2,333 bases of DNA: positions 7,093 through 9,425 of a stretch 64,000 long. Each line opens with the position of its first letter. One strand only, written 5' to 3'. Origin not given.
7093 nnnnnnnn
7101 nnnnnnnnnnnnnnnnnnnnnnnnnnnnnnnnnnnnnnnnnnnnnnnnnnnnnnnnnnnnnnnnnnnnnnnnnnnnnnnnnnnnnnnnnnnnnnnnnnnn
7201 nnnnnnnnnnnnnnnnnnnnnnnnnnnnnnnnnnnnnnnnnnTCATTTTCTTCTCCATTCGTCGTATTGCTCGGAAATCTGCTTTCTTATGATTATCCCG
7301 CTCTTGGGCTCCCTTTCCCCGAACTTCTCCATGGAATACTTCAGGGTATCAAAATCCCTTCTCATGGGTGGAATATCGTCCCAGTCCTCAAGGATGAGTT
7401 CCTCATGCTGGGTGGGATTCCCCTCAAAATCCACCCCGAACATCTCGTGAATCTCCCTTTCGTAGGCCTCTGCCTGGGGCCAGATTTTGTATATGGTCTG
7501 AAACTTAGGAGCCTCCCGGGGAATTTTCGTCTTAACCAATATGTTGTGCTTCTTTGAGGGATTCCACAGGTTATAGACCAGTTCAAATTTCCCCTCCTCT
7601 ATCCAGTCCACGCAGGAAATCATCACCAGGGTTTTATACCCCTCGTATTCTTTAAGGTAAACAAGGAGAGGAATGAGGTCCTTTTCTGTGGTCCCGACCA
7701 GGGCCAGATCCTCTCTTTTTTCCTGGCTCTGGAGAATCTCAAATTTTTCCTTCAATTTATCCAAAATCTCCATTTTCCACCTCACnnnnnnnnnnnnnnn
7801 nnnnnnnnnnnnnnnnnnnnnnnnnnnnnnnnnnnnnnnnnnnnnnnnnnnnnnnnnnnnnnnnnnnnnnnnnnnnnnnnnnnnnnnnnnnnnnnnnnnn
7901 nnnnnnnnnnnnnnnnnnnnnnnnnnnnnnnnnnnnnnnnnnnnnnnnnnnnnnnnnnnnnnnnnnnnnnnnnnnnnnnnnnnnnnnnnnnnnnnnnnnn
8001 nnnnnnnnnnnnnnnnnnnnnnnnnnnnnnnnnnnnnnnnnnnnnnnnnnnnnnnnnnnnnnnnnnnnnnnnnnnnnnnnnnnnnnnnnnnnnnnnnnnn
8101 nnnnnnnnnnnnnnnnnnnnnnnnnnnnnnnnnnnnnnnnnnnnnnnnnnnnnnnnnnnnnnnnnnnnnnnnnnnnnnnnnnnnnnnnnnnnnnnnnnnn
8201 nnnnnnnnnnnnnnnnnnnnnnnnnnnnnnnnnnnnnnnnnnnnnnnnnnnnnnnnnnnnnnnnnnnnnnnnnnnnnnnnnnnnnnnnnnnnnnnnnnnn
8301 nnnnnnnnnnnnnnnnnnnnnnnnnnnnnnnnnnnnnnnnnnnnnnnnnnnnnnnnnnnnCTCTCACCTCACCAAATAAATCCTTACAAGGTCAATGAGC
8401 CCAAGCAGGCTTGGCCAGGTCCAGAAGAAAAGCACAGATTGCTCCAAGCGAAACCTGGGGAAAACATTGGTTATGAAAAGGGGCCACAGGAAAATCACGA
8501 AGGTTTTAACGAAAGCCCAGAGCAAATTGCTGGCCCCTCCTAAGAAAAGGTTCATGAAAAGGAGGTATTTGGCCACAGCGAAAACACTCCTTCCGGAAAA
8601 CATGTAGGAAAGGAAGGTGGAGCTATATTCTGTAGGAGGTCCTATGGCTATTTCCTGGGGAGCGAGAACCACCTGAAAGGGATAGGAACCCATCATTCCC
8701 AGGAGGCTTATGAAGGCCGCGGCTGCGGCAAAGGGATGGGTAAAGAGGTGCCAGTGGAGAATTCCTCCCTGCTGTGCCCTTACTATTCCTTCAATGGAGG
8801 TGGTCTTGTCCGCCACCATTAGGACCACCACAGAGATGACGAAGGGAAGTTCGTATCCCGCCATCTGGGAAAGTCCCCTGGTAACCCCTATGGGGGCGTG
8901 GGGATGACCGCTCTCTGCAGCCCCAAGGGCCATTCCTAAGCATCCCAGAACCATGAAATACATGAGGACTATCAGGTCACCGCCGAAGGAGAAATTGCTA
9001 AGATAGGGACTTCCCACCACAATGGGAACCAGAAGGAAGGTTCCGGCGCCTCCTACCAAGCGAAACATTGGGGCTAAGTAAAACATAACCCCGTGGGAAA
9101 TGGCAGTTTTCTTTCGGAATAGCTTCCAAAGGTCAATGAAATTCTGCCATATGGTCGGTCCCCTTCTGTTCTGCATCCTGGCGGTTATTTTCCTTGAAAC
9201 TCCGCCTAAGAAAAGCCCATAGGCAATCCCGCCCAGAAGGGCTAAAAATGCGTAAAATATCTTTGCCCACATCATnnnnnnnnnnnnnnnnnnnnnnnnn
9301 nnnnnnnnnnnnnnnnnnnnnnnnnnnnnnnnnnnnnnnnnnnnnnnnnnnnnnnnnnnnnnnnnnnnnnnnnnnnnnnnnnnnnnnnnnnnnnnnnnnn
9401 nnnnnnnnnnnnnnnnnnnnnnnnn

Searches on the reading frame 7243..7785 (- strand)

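Call 66: search_protein_families(library=pfam, proteins=[window:7243-7785:-], max_evalue=0.00001)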
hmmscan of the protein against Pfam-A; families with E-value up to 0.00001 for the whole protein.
window:7243-7785:- (180 aa): 1 family
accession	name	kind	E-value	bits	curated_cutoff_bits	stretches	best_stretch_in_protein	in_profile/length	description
PF00329.25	Complex1_30kDa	-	3.1e-30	105.7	22.5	1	33-150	4-123/124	Respiratory-chain NADH dehydrogenase, 30 Kd subunit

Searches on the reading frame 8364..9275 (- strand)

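Call 66: search_protein_families(library=pfam, proteins=[window:8364-9275:-], max_evalue=0.00001)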
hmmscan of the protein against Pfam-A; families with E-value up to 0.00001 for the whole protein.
window:8364-9275:- (303 aa): 1 family
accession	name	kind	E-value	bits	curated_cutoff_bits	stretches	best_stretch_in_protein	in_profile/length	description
PF00146.26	NADHdh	-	4.2e-53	181.1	27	1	17-297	11-295/298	NADH dehydrogenase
